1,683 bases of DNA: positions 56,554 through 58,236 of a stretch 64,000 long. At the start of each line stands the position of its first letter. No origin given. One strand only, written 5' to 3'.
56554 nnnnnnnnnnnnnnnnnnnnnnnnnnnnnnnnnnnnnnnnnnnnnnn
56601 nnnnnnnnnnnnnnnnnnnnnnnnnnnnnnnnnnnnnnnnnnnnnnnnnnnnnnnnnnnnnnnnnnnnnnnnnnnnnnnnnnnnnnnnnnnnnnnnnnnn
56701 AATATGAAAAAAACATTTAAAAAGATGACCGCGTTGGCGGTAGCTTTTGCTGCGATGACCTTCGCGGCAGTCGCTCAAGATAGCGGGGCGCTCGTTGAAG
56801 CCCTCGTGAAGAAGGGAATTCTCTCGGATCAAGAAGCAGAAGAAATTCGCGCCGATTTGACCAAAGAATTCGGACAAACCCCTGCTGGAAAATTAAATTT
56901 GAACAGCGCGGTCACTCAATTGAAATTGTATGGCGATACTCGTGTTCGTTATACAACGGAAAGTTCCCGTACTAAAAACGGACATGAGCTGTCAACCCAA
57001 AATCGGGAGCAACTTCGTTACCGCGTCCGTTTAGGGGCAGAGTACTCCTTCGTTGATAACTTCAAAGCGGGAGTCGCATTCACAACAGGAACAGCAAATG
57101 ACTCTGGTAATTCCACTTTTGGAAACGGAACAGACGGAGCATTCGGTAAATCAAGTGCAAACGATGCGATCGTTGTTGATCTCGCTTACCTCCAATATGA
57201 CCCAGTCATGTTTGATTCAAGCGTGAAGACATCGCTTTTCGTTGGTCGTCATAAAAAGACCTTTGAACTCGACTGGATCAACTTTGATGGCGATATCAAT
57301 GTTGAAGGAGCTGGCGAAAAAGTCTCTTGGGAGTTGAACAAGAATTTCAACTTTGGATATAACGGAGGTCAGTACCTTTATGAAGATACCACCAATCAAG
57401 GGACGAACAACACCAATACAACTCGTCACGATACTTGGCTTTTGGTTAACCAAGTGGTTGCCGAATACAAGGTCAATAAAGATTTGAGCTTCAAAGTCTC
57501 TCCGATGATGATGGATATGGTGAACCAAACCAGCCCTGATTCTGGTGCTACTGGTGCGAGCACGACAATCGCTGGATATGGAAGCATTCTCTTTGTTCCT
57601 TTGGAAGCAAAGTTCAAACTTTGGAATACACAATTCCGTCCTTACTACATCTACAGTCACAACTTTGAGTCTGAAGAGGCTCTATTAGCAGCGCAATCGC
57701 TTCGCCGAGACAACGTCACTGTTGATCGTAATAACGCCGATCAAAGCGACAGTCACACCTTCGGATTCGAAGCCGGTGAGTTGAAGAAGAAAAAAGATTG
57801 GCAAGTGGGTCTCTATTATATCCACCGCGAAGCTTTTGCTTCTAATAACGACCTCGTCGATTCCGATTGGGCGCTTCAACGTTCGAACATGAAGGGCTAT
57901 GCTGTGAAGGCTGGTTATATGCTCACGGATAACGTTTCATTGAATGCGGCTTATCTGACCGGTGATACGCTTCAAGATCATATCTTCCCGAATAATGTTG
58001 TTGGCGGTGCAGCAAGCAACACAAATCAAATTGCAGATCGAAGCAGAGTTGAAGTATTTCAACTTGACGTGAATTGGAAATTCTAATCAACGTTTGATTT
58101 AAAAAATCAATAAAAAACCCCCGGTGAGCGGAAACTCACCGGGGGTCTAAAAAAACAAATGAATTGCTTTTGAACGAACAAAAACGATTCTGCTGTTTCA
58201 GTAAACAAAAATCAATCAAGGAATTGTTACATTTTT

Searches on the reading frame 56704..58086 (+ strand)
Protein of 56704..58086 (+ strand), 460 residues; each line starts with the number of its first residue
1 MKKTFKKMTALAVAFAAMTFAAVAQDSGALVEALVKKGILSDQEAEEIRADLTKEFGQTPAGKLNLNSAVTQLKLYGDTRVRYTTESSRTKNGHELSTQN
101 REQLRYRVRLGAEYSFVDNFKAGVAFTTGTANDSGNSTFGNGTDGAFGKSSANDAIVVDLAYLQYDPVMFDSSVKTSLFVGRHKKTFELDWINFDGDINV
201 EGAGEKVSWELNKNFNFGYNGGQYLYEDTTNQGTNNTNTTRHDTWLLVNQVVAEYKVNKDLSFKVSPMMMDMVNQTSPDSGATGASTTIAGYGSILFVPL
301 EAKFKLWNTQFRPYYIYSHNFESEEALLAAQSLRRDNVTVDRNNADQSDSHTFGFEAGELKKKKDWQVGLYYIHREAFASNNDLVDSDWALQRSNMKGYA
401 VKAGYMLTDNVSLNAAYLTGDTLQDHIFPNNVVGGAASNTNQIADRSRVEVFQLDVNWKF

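Call 38: find_encoding_contigs(protein=window:56704-58086:+, flank=3000, max_places=6)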
Protein window:56704-58086:+ (460 aa): 2 contigs read that carry it; 1 place shown.
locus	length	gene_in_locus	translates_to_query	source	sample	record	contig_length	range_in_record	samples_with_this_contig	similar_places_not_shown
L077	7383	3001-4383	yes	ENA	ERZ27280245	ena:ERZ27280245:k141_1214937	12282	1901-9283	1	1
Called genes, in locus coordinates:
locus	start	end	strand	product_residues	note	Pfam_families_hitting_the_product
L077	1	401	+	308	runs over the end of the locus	PF00165:HTH_AraC (weak), PF12833:HTH_18, PF00165:HTH_AraC (weak)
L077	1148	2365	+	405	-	PF00696:AA_kinase, PF01842:ACT, PF22468:ACT_9, PF13840:ACT_7, PF22468:ACT_9, PF01842:ACT (weak)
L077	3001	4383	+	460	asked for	PF16930:Porin_5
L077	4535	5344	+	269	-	PF03466:LysR_substrate (weak), PF12849:PBP_like_2, PF13531:SBP_bac_11, PF12727:PBP_like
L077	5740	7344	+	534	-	PF00528:BPD_transp_1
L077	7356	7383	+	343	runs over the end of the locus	PF00528:BPD_transp_1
